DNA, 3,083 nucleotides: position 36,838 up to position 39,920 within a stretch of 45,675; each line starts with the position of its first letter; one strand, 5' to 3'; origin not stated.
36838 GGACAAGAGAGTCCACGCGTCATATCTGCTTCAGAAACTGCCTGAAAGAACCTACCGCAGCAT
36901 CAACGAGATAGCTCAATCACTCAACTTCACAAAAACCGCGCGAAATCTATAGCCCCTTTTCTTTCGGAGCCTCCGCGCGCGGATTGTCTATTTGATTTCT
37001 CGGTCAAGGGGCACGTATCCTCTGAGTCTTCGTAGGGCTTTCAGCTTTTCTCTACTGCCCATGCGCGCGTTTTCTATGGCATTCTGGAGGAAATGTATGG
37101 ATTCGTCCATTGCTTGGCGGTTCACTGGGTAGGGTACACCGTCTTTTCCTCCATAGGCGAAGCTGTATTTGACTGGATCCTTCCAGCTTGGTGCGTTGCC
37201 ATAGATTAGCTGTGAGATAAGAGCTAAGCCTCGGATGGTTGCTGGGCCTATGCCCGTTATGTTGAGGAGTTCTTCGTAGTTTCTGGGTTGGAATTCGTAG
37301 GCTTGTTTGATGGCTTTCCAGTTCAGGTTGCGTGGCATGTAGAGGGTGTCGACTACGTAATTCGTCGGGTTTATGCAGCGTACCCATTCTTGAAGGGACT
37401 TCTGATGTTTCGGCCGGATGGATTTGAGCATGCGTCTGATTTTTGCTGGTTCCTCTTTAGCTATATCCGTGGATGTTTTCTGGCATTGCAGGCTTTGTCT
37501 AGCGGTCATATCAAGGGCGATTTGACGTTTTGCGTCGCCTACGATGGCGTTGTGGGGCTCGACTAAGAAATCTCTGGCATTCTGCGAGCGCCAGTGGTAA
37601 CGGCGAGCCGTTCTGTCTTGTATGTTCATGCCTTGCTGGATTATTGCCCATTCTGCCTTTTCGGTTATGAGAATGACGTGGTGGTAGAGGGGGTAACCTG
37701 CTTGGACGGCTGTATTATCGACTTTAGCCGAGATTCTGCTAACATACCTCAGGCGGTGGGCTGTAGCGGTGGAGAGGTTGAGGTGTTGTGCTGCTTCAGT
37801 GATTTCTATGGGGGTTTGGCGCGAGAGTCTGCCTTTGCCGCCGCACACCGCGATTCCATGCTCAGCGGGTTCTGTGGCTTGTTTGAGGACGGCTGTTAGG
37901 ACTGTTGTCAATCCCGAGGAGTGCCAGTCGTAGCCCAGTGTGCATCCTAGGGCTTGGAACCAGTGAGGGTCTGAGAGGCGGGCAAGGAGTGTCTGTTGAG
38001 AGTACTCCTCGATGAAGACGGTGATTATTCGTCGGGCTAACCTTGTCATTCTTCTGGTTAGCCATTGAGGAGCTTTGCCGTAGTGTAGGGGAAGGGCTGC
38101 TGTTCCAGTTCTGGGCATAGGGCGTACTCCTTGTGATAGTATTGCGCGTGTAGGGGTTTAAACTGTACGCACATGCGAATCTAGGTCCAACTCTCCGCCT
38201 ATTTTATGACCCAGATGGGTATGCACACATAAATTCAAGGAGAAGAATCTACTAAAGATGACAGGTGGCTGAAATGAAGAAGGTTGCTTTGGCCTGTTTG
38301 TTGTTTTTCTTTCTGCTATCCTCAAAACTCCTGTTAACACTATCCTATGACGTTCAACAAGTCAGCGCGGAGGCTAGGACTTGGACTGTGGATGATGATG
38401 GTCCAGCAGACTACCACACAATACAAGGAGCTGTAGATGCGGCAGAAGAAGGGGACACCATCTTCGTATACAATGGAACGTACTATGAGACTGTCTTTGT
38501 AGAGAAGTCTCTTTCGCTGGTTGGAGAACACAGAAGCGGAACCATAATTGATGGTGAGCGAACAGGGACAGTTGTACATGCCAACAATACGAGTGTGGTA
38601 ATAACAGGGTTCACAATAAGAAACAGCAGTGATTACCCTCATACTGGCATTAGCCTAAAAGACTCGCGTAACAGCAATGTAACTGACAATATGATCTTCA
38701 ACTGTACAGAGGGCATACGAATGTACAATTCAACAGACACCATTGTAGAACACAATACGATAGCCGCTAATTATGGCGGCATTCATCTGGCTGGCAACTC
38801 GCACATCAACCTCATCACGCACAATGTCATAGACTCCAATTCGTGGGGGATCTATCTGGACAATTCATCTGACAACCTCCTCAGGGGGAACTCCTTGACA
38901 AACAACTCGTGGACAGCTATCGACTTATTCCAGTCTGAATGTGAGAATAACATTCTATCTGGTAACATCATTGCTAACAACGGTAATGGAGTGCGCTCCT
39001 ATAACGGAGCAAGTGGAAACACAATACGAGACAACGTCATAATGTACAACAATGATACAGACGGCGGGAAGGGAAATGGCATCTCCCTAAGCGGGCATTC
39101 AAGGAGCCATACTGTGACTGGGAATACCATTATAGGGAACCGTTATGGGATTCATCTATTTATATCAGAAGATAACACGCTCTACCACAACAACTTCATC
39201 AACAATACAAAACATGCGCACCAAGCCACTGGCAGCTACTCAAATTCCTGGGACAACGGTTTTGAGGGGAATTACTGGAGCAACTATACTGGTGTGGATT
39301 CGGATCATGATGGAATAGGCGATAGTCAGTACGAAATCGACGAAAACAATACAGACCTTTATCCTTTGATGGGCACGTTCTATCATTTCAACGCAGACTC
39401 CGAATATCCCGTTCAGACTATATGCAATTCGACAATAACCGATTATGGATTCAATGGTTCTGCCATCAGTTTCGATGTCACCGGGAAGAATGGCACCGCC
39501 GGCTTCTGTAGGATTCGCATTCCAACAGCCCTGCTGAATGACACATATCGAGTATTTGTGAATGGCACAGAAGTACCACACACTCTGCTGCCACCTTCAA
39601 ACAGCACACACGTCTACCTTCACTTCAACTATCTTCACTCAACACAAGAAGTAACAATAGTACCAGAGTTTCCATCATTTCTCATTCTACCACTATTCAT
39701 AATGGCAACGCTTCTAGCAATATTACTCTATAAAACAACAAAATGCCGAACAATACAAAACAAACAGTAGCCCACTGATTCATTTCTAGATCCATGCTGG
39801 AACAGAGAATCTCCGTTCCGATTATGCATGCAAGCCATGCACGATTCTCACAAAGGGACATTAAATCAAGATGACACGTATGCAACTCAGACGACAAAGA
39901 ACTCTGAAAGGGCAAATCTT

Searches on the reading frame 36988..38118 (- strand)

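Call 14: search_protein_families(library=pfam, proteins=[window:36988-38118:-], max_evalue=0.01)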
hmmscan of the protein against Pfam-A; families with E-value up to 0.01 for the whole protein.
window:36988-38118:- (376 aa): 1 family
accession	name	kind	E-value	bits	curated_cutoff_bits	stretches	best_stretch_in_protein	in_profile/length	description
PF05559.16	DUF763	-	4.7e-127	424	35.5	1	5-332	1-319/319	Protein of unknown function (DUF763)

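Call 44: search_protein_families(library=ncbifam, proteins=[window:36988-38118:-], max_evalue=0.001)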
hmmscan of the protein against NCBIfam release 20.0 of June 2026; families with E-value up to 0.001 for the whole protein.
window:36988-38118:- (376 aa): 0 families

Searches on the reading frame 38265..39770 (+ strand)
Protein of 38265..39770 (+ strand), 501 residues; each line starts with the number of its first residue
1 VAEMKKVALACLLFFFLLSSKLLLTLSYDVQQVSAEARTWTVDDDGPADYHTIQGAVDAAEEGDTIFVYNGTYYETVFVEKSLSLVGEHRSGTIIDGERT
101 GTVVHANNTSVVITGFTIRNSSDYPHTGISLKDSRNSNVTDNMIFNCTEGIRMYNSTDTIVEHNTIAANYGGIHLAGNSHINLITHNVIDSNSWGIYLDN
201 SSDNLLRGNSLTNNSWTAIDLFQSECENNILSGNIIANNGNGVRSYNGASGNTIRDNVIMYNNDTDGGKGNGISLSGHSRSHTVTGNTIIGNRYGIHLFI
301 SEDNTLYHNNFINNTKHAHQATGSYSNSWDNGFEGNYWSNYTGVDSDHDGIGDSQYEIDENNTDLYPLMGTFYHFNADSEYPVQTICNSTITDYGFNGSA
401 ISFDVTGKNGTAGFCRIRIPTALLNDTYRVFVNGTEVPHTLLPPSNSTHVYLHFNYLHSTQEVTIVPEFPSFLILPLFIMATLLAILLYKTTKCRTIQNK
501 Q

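Call 14: search_protein_families(library=pfam, proteins=[window:38265-39770:+], max_evalue=0.01)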
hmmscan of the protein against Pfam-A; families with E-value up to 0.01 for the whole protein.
window:38265-39770:+ (501 aa): 2 families
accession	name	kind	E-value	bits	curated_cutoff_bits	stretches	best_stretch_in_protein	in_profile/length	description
PF05048.19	NosD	-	4.7e-38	131.2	23.6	2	178-343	45-212/212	Periplasmic copper-binding protein (NosD)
PF13229.12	Beta_helix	-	7e-25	87.9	25.9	2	104-259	3-158/158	Right handed beta helix region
